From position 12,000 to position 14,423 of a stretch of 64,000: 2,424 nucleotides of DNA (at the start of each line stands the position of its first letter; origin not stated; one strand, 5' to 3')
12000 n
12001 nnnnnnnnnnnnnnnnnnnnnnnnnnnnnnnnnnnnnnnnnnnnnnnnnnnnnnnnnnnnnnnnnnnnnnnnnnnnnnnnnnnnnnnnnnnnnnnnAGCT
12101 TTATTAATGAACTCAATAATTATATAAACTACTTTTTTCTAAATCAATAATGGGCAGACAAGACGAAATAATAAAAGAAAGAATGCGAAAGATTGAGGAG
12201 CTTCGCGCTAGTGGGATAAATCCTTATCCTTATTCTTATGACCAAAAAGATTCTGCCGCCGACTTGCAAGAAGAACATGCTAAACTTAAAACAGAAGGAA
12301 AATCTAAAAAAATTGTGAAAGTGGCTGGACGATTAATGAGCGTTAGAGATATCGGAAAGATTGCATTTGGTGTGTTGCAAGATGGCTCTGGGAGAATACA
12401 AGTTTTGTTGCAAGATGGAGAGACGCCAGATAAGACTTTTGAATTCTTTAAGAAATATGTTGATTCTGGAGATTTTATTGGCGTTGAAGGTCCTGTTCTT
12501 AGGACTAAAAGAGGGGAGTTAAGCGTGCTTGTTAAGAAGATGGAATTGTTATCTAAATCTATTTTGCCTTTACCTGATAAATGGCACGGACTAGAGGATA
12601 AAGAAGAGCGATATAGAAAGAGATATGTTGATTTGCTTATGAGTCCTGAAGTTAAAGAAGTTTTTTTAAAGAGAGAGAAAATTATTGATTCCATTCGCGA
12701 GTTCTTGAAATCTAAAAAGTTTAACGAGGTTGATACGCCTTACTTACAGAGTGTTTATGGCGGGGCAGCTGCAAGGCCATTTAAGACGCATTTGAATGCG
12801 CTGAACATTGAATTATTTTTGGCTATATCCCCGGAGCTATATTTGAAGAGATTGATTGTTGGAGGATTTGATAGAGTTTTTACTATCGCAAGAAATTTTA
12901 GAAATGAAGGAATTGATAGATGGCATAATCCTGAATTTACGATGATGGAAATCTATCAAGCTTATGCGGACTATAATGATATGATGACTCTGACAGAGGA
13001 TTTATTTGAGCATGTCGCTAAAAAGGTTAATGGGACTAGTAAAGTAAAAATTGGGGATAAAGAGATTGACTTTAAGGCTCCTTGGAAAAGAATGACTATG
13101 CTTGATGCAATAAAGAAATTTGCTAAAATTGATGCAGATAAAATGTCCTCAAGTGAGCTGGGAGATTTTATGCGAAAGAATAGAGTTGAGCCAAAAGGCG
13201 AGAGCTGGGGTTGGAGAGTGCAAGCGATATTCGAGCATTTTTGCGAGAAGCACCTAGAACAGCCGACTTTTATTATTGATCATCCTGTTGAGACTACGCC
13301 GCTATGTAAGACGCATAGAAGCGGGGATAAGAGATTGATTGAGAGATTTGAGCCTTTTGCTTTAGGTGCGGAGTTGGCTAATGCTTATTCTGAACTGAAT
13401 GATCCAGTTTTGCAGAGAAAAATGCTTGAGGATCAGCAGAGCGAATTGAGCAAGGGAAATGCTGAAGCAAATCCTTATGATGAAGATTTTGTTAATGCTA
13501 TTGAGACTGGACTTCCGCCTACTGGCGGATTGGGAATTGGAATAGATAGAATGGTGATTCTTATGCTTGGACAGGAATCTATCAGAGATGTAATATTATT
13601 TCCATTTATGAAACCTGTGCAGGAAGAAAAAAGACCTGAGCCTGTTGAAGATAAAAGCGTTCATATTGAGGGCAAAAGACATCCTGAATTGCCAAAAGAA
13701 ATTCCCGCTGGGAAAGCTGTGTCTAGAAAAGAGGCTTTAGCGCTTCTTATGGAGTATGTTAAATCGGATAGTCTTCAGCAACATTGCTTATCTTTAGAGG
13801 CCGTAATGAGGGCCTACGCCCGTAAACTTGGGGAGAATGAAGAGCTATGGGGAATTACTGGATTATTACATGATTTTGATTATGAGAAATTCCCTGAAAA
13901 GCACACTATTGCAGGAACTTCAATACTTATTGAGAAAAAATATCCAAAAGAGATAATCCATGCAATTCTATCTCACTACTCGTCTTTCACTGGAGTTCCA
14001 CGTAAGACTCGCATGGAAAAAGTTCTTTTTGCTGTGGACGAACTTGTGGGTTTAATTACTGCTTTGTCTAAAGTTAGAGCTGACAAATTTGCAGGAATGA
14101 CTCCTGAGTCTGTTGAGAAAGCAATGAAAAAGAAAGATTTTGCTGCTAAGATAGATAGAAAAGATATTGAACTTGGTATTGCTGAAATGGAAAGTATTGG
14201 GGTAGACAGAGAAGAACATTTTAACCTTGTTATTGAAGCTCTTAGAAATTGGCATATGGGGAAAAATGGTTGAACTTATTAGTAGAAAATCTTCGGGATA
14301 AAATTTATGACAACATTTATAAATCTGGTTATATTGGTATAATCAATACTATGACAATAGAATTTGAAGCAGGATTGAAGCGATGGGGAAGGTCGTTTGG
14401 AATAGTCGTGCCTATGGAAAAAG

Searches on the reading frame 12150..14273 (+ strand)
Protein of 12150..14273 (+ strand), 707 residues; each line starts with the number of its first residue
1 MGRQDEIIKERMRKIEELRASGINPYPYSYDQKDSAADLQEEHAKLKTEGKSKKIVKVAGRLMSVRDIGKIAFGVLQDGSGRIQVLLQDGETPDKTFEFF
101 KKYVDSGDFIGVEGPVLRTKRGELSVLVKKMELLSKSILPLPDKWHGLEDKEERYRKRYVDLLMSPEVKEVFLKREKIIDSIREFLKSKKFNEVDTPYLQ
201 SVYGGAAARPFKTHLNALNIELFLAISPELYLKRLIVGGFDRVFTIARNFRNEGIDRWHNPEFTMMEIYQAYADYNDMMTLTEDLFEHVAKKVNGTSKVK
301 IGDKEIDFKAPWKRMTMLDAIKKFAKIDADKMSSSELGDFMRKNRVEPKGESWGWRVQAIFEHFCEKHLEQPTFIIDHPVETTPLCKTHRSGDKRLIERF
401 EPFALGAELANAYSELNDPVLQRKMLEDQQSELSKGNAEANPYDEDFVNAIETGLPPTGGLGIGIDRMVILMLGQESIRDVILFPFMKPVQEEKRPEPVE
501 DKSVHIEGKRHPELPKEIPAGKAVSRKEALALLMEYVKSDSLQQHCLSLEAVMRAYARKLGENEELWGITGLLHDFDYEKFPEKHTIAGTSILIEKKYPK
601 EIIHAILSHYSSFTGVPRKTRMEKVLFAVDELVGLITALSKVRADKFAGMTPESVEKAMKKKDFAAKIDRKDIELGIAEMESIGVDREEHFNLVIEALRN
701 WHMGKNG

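Call 44: search_protein_families(library=pfam, max_evalue=0.001, proteins=[window:12150-14273:+])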
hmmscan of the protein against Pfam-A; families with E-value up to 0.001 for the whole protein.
window:12150-14273:+ (707 aa): 4 families
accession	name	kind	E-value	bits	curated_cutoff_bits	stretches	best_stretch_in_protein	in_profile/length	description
PF00152.25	tRNA-synt_2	-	1.7e-94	316.8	25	1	151-487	2-307/308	tRNA synthetases class II (D, K and N)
PF01336.31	tRNA_anti-codon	-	7.2e-16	58.3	27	1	56-134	1-75/75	OB-fold nucleic acid binding domain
PF01966.28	HD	-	1.5e-08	35.4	22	1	544-614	3-90/116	HD domain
PF01409.25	tRNA-synt_2d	-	6.6e-05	22.9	19.8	0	242-311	104-172/246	tRNA synthetases class II core domain (F)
